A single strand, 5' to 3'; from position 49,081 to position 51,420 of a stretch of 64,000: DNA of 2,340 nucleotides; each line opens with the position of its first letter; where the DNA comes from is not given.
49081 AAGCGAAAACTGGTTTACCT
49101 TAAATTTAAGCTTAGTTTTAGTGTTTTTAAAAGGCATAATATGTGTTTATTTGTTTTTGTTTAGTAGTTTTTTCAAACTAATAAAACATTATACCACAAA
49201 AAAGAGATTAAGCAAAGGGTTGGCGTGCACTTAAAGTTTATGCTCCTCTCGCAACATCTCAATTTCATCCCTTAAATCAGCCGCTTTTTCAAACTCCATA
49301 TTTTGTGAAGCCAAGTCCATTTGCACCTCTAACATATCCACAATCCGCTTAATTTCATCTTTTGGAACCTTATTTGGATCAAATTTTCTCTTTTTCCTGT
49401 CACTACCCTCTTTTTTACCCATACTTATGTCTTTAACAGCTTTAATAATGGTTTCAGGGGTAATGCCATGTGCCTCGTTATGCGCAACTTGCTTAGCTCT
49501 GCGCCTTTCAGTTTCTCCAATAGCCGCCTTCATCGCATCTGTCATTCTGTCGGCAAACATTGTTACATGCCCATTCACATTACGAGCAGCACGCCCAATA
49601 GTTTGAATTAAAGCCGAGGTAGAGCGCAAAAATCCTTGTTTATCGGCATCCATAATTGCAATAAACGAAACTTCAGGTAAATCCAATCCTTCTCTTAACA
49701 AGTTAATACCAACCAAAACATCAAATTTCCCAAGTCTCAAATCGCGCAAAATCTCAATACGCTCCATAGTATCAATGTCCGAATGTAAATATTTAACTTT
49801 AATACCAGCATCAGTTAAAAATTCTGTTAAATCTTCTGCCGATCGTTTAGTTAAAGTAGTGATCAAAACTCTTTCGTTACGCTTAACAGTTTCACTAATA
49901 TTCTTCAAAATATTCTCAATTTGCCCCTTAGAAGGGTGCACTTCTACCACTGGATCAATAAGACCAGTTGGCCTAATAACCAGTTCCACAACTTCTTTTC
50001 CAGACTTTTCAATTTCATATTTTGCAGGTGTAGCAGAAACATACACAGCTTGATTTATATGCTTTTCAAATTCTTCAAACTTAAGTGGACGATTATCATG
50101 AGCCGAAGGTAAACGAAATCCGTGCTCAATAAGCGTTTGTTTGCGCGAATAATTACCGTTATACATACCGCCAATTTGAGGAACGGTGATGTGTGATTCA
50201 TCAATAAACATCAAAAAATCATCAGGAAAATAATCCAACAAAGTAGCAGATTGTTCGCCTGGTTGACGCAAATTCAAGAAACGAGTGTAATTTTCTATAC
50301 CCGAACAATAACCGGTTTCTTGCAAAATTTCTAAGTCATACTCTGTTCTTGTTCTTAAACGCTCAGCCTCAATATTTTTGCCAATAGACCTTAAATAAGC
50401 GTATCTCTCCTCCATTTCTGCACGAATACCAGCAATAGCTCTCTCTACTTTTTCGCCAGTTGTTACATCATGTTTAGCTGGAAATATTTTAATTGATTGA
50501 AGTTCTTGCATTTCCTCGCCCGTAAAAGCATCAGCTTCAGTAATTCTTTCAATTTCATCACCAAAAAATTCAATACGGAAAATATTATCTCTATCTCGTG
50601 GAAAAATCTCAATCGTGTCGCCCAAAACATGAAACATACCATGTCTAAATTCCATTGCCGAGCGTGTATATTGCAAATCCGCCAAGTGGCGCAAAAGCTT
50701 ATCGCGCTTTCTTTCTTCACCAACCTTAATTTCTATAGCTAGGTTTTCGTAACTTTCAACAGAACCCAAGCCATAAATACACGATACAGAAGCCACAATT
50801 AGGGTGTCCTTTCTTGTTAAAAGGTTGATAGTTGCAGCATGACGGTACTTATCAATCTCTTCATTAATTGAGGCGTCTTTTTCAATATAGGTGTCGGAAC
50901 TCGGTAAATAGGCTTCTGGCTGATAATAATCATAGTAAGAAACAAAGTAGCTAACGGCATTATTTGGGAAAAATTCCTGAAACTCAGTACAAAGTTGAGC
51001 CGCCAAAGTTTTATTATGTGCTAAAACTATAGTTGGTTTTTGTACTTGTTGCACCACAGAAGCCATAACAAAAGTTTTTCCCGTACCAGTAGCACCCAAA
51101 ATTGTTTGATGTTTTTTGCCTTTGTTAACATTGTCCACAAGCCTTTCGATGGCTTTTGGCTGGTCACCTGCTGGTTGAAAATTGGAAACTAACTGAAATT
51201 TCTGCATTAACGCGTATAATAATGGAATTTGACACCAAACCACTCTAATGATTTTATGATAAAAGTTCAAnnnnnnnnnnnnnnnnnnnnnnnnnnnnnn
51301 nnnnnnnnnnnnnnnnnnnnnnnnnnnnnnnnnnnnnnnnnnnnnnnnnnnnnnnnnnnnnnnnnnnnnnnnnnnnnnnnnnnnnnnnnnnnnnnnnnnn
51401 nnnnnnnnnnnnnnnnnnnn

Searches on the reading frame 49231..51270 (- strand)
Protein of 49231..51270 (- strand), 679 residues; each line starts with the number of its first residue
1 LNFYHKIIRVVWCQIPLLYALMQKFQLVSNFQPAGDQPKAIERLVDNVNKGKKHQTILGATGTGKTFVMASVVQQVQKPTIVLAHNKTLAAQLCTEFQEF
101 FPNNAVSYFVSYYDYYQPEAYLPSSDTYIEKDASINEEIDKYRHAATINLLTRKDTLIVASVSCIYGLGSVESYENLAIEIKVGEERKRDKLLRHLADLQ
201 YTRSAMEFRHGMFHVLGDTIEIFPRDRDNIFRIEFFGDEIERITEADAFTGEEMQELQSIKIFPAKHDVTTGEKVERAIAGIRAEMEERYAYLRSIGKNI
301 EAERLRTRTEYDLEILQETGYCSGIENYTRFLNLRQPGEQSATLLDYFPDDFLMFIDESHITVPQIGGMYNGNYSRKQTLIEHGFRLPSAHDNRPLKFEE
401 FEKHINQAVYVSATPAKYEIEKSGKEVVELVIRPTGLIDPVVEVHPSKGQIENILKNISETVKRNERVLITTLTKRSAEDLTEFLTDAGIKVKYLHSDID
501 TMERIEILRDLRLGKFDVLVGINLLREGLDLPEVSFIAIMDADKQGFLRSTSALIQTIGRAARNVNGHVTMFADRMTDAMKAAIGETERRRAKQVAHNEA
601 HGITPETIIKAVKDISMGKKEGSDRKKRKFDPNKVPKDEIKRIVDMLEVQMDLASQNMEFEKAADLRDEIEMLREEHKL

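Call 6: search_protein_families(library=pfam, proteins=[window:49231-51270:-], max_evalue=0.01)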
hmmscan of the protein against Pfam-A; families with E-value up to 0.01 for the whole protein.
window:49231-51270:- (679 aa): 11 families
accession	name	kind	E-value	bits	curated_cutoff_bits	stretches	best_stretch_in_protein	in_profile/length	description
PF17757.6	UvrB_inter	-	4e-29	101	22.9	1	179-267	1-90/91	UvrB interaction domain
PF00271.37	Helicase_C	-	2.7e-21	76.3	23.5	1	454-564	6-109/110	Helicase conserved C-terminal domain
PF12344.14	UvrB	-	5.8e-21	74.5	27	1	571-612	1-42/43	Ultra-violet resistance protein B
PF04851.21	ResIII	-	1.6e-14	54.6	22.5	1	33-106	4-82/164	Type III restriction enzyme, res subunit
PF02151.25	UVR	-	1.9e-06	27.9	21.5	1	647-675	7-35/36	UvrB/uvrC motif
PF00270.35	DEAD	-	7.5e-06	26.2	26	1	37-105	4-73/167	DEAD/DEAH box helicase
PF13604.12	AAA_30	-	0.0001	22.6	27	1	37-96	6-65/191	AAA domain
PF13245.12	AAA_19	-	0.00077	20.1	25.1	0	53-80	12-39/134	AAA domain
PF12775.13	AAA_7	-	0.0065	16.5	25.8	0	41-87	22-68/181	P-loop containing dynein motor region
PF13401.12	AAA_22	-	0.0094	16.7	27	0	51-101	4-58/130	AAA domain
PF13191.12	AAA_16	-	0.0096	16.9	32.6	0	39-85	10-58/167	AAA ATPase domain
